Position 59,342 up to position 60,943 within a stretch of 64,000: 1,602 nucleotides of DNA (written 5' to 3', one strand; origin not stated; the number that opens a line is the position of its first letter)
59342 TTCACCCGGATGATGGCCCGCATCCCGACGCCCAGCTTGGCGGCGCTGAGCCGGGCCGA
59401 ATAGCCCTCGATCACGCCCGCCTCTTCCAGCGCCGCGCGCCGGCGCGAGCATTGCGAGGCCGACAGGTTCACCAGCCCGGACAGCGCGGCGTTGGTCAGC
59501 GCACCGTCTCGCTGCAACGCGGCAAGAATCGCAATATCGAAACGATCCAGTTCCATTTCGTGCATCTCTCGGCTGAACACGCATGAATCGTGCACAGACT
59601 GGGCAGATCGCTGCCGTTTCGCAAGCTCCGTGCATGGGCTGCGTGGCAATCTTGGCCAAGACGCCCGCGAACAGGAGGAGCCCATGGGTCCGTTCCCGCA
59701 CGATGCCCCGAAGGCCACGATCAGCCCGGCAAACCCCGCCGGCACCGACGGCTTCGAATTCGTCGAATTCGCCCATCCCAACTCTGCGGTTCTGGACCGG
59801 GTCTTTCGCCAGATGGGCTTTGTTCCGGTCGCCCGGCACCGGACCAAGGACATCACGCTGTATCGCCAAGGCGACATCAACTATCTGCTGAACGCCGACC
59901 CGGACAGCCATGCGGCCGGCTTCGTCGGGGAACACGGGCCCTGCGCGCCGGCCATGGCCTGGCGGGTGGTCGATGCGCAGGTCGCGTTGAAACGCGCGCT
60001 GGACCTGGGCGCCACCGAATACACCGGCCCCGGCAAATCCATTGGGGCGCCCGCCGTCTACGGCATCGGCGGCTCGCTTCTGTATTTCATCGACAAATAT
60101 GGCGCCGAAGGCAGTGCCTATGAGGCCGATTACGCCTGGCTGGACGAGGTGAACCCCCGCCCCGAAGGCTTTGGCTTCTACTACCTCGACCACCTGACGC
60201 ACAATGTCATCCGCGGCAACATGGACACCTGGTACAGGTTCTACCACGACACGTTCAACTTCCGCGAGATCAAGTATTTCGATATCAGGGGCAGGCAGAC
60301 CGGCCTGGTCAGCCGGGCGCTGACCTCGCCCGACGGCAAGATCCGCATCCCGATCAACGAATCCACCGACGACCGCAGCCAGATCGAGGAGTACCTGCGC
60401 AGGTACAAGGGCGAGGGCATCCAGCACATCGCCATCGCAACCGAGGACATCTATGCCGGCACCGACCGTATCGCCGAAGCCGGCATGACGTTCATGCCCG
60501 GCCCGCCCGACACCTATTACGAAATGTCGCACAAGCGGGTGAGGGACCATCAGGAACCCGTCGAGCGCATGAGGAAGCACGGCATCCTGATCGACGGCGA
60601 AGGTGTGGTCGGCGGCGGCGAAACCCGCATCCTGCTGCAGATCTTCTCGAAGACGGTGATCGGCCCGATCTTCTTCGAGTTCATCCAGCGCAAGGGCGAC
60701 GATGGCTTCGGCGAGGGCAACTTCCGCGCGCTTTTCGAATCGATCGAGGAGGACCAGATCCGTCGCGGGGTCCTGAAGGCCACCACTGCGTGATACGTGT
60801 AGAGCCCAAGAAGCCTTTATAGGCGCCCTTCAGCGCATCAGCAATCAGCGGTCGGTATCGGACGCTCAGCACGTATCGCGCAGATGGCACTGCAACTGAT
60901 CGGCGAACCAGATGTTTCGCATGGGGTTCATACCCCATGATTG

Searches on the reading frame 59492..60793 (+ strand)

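Call 58: search_protein_families(library=pfam, proteins=[window:59492-60793:+], max_evalue=0.00001)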
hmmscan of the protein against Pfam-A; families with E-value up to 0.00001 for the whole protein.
window:59492-60793:+ (433 aa): 3 families
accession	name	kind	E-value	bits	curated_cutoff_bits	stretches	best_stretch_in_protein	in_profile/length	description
PF14696.12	Glyoxalase_5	-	1.7e-50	171.2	27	1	81-214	3-138/139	Hydroxyphenylpyruvate dioxygenase, HPPD, N-terminal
PF00903.31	Glyoxalase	-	1.8e-16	61.1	20.6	1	232-352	2-113/121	Glyoxalase/Bleomycin resistance protein/Dioxygenase superfamily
PF13669.12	Glyoxalase_4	-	5.9e-07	30.2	27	0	249-339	15-98/109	Glyoxalase/Bleomycin resistance protein/Dioxygenase superfamily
